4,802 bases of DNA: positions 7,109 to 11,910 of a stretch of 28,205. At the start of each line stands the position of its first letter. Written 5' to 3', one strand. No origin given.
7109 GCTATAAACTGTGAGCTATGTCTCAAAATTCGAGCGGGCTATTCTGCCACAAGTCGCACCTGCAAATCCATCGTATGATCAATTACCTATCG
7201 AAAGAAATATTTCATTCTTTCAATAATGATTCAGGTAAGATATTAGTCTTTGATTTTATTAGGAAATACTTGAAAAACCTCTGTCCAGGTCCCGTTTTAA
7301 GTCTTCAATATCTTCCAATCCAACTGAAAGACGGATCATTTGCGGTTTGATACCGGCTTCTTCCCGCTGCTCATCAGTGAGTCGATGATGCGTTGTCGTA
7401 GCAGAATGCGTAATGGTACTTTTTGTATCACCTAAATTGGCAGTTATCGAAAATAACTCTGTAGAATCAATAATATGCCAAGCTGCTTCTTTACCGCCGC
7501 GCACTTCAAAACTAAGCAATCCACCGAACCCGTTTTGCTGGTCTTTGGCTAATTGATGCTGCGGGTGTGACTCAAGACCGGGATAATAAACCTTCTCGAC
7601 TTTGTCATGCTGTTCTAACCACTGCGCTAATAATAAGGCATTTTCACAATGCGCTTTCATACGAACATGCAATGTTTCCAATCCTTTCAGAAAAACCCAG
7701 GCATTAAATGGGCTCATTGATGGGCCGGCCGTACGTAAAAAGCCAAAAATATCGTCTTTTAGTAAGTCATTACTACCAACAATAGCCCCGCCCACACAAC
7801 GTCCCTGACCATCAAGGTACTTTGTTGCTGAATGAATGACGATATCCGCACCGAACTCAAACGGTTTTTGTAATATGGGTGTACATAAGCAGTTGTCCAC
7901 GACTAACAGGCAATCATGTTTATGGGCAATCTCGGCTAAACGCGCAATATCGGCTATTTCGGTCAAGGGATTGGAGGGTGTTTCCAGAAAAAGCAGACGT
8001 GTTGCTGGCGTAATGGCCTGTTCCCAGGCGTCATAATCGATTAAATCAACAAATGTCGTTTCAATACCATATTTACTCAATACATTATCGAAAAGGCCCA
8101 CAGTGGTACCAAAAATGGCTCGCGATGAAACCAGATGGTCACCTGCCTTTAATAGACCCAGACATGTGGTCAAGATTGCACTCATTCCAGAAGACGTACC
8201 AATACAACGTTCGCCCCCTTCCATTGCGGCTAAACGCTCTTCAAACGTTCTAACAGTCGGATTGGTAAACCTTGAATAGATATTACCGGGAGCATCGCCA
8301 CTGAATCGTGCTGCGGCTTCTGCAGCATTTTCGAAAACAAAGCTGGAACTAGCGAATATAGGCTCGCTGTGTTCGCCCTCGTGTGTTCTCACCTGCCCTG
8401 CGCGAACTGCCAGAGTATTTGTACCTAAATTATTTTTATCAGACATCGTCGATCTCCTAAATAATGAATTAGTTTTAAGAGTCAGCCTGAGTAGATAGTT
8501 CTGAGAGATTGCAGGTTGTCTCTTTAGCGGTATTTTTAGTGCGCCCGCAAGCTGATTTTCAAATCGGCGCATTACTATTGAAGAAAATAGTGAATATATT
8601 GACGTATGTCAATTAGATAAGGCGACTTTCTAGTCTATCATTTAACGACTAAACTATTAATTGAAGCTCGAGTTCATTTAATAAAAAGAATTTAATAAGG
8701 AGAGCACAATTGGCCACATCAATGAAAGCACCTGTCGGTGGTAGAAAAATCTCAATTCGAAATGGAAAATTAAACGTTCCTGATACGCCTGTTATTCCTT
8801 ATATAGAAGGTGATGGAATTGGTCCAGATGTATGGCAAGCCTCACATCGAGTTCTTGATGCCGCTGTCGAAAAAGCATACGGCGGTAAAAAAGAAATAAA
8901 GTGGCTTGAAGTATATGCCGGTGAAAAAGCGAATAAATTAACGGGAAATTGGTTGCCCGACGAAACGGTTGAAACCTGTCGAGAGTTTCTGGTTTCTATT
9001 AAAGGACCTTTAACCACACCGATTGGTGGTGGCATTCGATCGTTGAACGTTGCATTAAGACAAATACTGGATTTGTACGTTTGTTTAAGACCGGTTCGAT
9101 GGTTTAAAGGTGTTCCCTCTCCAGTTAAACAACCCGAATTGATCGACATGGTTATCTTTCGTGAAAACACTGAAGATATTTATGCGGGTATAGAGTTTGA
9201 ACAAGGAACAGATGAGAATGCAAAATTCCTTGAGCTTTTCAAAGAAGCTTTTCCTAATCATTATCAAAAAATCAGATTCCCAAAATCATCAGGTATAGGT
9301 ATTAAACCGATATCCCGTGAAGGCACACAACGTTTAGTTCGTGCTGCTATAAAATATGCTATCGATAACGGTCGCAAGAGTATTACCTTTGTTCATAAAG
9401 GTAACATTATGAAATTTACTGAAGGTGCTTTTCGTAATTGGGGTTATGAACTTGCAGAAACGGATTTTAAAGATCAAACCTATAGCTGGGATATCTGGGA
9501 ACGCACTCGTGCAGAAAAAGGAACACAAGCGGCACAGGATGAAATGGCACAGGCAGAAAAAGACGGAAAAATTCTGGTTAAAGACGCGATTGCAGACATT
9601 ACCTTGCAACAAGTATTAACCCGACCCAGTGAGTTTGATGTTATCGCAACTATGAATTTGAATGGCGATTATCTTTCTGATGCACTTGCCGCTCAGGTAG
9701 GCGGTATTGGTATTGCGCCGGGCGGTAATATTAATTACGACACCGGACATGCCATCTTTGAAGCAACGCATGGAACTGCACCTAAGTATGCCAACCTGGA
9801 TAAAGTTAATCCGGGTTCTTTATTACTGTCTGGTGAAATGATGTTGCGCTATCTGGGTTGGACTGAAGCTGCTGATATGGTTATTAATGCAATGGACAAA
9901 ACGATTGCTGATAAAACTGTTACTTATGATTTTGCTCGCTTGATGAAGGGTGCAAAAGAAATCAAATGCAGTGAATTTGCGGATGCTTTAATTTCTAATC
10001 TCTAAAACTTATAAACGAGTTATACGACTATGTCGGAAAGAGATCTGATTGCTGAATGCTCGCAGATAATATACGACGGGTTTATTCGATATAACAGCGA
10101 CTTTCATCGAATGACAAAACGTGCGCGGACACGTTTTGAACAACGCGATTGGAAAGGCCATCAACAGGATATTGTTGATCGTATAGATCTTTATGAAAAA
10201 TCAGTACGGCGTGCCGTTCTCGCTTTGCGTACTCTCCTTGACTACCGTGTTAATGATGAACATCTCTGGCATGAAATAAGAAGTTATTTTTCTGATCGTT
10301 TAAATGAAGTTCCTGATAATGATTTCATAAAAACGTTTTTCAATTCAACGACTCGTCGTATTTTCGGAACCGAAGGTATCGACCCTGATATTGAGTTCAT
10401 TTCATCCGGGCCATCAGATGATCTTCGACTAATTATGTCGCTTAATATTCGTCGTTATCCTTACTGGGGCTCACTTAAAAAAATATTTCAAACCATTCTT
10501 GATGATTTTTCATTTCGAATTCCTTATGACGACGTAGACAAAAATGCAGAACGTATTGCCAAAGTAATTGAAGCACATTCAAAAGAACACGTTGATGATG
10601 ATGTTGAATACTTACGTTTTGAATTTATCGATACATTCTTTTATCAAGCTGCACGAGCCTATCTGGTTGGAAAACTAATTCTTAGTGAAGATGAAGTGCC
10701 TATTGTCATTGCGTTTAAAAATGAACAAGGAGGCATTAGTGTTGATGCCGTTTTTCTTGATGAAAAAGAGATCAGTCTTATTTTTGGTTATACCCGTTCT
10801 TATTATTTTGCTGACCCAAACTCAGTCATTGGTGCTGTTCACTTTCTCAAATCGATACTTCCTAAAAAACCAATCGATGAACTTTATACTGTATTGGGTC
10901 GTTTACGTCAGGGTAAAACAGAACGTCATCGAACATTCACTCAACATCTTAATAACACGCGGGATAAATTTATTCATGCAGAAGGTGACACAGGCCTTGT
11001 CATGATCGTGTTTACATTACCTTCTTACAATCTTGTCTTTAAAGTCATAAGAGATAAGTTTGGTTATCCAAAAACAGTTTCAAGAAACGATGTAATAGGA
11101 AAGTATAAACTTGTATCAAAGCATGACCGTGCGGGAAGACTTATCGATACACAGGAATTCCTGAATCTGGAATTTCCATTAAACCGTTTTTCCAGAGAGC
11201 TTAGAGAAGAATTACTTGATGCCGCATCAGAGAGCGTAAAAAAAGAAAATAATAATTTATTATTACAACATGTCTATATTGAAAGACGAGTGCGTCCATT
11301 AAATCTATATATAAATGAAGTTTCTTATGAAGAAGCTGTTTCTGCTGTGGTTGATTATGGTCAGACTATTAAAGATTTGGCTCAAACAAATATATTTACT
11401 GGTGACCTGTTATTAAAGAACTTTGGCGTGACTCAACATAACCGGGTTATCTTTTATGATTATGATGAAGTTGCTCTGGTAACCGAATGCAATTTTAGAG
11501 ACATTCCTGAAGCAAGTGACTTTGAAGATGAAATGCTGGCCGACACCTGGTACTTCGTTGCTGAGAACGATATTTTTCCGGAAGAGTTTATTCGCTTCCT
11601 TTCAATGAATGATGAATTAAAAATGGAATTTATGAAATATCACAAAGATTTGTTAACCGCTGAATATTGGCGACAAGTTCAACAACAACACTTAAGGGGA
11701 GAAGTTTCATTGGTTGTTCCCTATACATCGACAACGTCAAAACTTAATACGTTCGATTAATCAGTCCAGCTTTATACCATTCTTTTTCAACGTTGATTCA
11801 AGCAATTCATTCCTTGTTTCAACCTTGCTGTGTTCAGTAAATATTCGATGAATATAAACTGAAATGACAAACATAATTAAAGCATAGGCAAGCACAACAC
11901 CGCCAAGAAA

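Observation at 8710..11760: AceK kinase/phosphatase paired with an IDH carrying the Bacillus-type insertion that should hinder AceK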

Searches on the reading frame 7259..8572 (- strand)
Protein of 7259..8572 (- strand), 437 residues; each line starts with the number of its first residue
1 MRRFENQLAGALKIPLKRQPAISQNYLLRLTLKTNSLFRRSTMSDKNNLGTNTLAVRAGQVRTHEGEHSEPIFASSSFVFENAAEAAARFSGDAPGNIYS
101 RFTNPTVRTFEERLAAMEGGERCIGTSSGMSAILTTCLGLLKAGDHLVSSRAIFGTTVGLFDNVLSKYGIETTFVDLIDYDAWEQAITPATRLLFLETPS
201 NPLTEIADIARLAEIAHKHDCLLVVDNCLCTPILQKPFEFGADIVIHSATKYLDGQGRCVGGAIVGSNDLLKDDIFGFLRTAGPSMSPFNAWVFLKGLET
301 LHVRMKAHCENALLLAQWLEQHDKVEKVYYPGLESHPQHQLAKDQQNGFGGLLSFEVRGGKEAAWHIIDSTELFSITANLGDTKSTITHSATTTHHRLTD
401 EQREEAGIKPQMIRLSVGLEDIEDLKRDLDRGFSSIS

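Call 3: search_protein_families(library=pfam, proteins=[window:7259-8572:-])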
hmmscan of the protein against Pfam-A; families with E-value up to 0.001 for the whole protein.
window:7259-8572:- (437 aa): 6 families
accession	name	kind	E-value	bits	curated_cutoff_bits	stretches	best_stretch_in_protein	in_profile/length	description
PF01053.26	Cys_Met_Meta_PP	-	1.6e-142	475.1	27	1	53-433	2-380/381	Cys/Met metabolism PLP-dependent enzyme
PF00155.27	Aminotran_1_2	-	3.2e-09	36.9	19.7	1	73-226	13-185/361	Aminotransferase class I and II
PF01041.23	DegT_DnrJ_EryC1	-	1.5e-08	34.7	19.8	1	104-229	23-148/360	DegT/DnrJ/EryC1/StrS aminotransferase family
PF00266.25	Aminotran_5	-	1.4e-07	31.3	21.5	1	125-257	69-207/371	Aminotransferase class-V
PF06838.17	Met_gamma_lyase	-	1.6e-05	24.1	24.2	1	128-272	81-244/405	Methionine gamma-lyase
PF02347.22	GDC-P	-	0.00056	19.3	26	1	145-251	155-258/429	Glycine cleavage system P-protein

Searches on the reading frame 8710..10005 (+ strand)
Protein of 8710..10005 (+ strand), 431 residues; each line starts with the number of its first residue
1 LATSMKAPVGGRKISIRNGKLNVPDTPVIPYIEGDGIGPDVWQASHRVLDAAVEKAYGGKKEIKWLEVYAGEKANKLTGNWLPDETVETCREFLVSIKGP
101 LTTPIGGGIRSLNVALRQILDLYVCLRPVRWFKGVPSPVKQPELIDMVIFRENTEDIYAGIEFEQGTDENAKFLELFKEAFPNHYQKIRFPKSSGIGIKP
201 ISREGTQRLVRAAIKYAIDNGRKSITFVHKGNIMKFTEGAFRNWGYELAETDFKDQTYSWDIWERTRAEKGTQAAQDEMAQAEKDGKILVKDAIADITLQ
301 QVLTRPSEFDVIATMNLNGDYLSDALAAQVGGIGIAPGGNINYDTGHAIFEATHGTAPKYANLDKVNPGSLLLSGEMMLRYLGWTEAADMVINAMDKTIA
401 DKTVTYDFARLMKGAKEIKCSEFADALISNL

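Call 3: search_protein_families(library=pfam, proteins=[window:8710-10005:+])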
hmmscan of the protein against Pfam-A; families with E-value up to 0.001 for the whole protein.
window:8710-10005:+ (431 aa): 1 family
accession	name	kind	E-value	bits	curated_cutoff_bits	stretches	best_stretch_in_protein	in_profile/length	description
PF00180.25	Iso_dh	-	1.1e-95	321.3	27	1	29-426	2-347/348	Isocitrate/isopropylmalate dehydrogenase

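Call 4: search_protein_families(library=ncbifam, proteins=[window:8710-10005:+])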
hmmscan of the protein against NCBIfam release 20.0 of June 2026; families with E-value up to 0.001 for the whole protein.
window:8710-10005:+ (431 aa): 17 families
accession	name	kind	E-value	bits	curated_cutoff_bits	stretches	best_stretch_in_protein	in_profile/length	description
NF005425.0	PRK07006.1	equivalog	2.8e-215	714.8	490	1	4-431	4-416/416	NADP-dependent isocitrate dehydrogenase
TIGR00183.1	prok_nadp_idh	equivalog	1.9e-206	685.8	567.3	1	4-431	4-416/417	isocitrate dehydrogenase (NADP(+))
NF005610.0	PRK07362.1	equivalog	5.2e-160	533.2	585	2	4-272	6-282/474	NADP-dependent isocitrate dehydrogenase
NF005036.0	PRK06451.1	equivalog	1e-136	456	484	1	6-430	3-407/412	NADP-dependent isocitrate dehydrogenase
NF006673.0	PRK09222.1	equivalog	2.4e-77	260.9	509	3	286-431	198-341/482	NADP-dependent isocitrate dehydrogenase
NF006529.0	PRK08997.1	equivalog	1.4e-66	224.8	510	3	286-430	197-334/335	isocitrate dehydrogenase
TIGR02088.1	LEU3_arch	subfamily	7.3e-66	222.6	409.8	3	281-409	185-311/324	isopropylmalate/isohomocitrate dehydrogenases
TIGR02924.1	ICDH_alpha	equivalog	1.5e-62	212.2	561.35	3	287-431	195-337/473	isocitrate dehydrogenase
NF040626.1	AksF2_Meth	equivalog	1.6e-60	205.1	540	3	282-408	188-313/333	homoisocitrate dehydrogenase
TIGR00175.1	mito_nad_idh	equivalog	2.3e-55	188.1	432.4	3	284-430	193-333/334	isocitrate dehydrogenase (NAD(+))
NF040619.1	AksF_Meth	equivalog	1.3e-51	175.7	500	3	279-413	203-335/343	homoisocitrate dehydrogenase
NF002898.0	PRK03437.1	equivalog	2.3e-51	175.1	393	2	296-404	219-328/347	3-isopropylmalate dehydrogenase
TIGR02089.1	TTC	equivalog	3.8e-40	137.9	470.4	2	283-409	209-336/352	tartrate dehydrogenase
NF006048.0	PRK08194.1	equivalog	1.8e-34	119.4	501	2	296-409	219-333/352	tartrate dehydrogenase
NF040855.1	iso_homocit_dh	equivalog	3e-34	118.8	680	3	283-408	182-302/345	isocitrate--homoisocitrate dehydrogenase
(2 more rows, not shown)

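Call 5: search_solved_structures(query=window:8710-10005:+, show_alignments=3)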
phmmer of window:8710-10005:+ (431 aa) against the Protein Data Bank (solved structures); distinct sequences matched with E-value up to 0.001: 80 (the best 60 are shown).
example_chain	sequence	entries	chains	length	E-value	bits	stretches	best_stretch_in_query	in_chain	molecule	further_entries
1hqs_A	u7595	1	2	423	3.2e-200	669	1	11-431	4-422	ISOCITRATE DEHYDROGENASE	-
1ai2_A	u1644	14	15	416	1e-168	565.2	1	4-431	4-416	ISOCITRATE DEHYDROGENASE | Isocitrate dehydrogenase [NADP] | NADP ISOCITRATE DEHYDROGENASE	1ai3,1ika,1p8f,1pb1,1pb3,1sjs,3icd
4p69_C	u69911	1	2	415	1.4e-168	564.7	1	6-431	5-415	Isocitrate dehydrogenase [NADP]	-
1bl5_A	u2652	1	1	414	1.5e-168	564.6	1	6-431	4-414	ISOCITRATE DEHYDROGENASE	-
1idd_A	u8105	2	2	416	3.4e-168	563.4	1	4-431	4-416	ISOCITRATE DEHYDROGENASE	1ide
6icd_A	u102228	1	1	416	3.7e-168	563.3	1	4-431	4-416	ISOCITRATE DEHYDROGENASE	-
1hj6_A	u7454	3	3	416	3.9e-168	563.3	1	4-431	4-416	ISOCITRATE DEHYDROGENASE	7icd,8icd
4ajb_A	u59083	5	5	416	6.1e-168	562.6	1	4-431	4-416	NADP ISOCITRATE DEHYDROGENASE | ISOCITRATE DEHYDROGENASE [NADP]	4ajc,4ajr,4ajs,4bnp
1cw1_A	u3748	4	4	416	6.1e-168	562.6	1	4-431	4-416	ISOCITRATE DEHYDROGENASE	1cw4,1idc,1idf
1cw7_A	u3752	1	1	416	7.1e-168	562.4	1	4-431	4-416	ISOCITRATE DEHYDROGENASE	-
1grp_A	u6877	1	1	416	3.1e-167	560.3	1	4-431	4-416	ISOCITRATE DEHYDROGENASE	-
3dms_A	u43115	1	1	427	4.9e-167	559.7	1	5-431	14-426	Isocitrate dehydrogenase [NADP]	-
1gro_A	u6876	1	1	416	1.2e-166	558.4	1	4-431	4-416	ISOCITRATE DEHYDROGENASE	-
1iso_A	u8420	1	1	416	1.4e-164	551.6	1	4-431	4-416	ISOCITRATE DEHYDROGENASE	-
5m2e_A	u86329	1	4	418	4.7e-162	543.2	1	5-430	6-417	Isocitrate dehydrogenase [NADP]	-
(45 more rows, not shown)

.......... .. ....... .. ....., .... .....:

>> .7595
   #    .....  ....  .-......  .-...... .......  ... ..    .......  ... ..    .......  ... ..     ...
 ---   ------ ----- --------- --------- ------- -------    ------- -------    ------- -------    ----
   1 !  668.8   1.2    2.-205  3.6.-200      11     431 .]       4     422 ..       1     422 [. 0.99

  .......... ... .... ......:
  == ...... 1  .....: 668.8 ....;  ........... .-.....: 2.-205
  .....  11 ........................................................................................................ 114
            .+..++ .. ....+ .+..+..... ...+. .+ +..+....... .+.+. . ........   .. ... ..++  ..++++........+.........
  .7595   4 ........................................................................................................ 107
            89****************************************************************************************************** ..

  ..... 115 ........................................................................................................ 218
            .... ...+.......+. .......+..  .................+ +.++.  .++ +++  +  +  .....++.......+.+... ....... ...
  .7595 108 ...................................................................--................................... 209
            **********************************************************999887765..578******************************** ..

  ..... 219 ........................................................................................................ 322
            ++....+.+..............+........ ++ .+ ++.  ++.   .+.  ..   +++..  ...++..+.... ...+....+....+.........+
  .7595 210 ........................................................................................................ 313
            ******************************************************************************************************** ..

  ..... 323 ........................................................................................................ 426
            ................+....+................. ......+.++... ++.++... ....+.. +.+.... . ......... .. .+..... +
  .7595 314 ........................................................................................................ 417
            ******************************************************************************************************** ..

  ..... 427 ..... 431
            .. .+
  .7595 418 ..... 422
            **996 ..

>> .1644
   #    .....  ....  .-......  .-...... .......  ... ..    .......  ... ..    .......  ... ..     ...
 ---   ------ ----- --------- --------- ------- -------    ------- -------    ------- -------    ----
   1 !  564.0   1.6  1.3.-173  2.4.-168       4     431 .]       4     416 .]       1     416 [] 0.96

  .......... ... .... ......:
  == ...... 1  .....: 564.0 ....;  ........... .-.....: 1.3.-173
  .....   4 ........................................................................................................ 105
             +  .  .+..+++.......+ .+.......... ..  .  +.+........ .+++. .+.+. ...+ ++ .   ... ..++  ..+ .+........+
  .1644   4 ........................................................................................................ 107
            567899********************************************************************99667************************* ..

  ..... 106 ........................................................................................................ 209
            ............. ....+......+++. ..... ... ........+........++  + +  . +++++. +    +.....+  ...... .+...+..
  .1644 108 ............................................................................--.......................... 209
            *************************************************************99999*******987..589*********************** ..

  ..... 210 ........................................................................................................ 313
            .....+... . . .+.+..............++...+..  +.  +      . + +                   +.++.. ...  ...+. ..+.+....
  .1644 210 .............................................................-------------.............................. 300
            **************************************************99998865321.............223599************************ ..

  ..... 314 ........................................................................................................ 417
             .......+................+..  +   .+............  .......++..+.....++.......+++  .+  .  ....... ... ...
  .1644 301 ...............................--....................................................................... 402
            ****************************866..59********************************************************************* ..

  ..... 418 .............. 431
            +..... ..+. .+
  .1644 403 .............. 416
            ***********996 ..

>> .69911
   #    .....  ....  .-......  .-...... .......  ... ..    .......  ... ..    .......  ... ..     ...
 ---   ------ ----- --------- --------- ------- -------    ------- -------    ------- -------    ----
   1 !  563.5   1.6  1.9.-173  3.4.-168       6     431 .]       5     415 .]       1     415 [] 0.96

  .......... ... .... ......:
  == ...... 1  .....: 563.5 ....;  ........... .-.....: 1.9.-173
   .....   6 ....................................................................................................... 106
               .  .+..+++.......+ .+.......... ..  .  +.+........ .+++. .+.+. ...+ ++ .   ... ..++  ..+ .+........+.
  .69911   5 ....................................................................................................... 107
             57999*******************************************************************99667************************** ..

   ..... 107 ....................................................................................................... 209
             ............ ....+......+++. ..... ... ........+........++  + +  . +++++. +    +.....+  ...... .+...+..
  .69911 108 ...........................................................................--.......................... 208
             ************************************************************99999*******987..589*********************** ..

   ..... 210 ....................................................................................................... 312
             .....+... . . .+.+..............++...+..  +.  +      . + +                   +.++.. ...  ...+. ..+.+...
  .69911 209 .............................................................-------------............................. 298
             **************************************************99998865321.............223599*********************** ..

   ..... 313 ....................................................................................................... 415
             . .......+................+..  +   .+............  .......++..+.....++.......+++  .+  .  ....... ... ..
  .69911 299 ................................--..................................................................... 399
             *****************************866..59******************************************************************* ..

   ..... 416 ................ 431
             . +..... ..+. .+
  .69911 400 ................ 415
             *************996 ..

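Call 44: find_homologous_proteins(query=window:8710-10005:+, max_evalue=1e-100)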
Query window:8710-10005:+ (431 aa): 8000 proteins with E <= 1e-100 among 8000 candidates; the best 120 are listed.
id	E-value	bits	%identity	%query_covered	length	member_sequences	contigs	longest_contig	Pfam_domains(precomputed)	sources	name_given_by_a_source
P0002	6.3e-289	976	100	99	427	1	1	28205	PF00180.26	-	-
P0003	9.0e-281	949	96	99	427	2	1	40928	PF00180.26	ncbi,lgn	-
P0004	5.7e-277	937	94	100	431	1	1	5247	PF00180.26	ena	-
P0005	1.3e-276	936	94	100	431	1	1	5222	PF00180.26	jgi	-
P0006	3.4e-275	931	94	100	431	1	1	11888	PF00180.26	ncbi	-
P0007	1.1e-274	929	94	100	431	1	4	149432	PF00180.26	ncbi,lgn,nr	ncbi:MAG: NADP-dependent isocitrate dehydrogenase [Proteobacteria bacterium]|nr:NADP-dependent isoci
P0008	8.1e-272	920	92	100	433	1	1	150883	PF00180.26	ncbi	-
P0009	3.1e-271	918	92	100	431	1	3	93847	PF00180.26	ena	-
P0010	4.1e-271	917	92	100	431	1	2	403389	PF00180.26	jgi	jgi:isocitrate dehydrogenase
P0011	5.8e-271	917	93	100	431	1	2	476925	PF00180.26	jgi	jgi:isocitrate dehydrogenase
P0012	2.9e-270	915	92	99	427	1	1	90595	PF00180.26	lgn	-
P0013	4.0e-270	914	91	100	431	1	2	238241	PF00180.26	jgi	jgi:isocitrate dehydrogenase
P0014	6.0e-270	914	91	100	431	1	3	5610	PF00180.26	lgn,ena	-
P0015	5.4e-269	910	91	100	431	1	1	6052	PF00180.26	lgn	-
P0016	5.6e-269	910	91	100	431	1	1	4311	PF00180.26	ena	-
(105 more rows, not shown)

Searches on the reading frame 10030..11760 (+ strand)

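Call 3: search_protein_families(library=pfam, proteins=[window:10030-11760:+])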
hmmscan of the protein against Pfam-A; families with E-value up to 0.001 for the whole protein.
window:10030-11760:+ (576 aa): 2 families
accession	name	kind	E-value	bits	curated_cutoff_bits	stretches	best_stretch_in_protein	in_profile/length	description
PF06315.17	AceK_kinase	-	1.7e-105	352.6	29.3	1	312-566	1-255/256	Isocitrate dehydrogenase kinase/phosphatase (AceK) kinase domain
PF20423.3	AceK_regulatory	-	2.4e-83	280.3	25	1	12-310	2-301/302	Isocitrate dehydrogenase kinase/phosphatase (AceK), regulatory domain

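Call 4: search_protein_families(library=ncbifam, proteins=[window:10030-11760:+])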
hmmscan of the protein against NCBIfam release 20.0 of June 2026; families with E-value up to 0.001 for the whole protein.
window:10030-11760:+ (576 aa): 1 family
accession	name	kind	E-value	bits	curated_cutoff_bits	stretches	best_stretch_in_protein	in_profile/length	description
NF002804.0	PRK02946.1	equivalog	1.7e-192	641.1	488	1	6-568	8-571/582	bifunctional isocitrate dehydrogenase kinase/phosphatase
